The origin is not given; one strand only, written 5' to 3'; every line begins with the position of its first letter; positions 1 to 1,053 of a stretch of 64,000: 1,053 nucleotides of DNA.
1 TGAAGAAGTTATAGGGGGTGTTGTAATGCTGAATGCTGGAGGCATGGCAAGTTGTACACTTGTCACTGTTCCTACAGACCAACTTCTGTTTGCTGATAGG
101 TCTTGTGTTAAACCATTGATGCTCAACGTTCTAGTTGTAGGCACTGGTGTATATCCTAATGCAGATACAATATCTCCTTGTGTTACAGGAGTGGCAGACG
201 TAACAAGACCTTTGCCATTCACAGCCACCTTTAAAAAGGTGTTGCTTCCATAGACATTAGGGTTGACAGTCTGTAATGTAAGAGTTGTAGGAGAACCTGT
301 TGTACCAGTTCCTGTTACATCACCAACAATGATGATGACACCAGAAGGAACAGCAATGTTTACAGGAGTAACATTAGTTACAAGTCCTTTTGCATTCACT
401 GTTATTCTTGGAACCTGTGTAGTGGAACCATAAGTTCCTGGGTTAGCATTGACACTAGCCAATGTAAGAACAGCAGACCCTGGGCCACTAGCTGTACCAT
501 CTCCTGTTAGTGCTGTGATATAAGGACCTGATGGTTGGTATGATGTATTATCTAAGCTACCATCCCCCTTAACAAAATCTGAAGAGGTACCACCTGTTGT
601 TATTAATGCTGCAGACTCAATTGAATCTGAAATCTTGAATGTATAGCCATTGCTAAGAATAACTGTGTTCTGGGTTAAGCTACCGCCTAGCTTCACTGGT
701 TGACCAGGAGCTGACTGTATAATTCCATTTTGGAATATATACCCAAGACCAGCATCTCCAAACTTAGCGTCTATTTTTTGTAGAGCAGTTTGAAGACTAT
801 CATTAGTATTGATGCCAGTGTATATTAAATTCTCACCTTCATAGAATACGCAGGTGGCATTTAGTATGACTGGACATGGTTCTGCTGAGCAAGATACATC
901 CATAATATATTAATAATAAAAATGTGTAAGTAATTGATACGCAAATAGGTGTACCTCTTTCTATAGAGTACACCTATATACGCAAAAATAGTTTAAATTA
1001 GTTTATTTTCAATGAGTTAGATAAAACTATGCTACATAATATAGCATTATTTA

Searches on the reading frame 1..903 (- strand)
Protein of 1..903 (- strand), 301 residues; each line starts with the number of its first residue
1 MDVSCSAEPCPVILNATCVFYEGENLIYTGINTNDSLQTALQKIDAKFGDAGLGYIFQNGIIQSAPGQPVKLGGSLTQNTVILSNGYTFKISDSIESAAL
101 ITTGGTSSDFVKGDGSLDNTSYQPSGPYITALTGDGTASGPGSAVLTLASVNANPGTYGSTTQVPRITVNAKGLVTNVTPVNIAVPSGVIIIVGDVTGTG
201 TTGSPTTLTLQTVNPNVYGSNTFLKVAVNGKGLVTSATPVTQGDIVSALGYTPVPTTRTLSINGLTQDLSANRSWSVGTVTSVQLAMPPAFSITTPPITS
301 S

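Call 39: find_related_loci(query=window:1-903:-, collection=viral_contigs, flank=4000)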
Query window:1-903:- (301 aa) in viral_contigs; peptide patterns used: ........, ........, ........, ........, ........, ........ (x = any residue, [..] = any of these).
65 stretches matched a pattern; 54 encode a relative of the query (tblastn E <= 1e-3); 53 distinct loci.
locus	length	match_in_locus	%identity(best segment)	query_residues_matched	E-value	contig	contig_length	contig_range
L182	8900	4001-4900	75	1-301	2e-148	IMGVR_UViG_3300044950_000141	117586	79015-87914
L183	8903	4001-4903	76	1-301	6e-148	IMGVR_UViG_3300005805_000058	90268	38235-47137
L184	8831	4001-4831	79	1-277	1e-142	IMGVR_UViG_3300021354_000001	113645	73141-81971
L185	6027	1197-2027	79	1-277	1e-142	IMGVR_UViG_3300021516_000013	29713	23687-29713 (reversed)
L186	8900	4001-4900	72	1-300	2e-140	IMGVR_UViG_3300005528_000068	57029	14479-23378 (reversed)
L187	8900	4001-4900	72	1-300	2e-140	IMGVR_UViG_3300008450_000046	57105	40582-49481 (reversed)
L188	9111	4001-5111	73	1-300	4e-140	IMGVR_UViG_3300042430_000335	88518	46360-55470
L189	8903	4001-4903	71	1-301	2e-130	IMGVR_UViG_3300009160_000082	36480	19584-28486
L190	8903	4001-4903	70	1-301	1e-129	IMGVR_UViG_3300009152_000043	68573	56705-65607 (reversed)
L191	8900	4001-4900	68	1-301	2e-129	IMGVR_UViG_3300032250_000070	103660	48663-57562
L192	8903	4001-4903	96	1-301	0e+0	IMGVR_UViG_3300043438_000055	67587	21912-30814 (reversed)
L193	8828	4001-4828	70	1-277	5e-122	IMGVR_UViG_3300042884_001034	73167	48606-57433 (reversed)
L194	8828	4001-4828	70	1-277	5e-122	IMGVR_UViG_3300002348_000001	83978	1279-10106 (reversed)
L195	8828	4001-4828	70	1-277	5e-122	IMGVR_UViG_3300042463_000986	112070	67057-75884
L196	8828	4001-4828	70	1-277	5e-122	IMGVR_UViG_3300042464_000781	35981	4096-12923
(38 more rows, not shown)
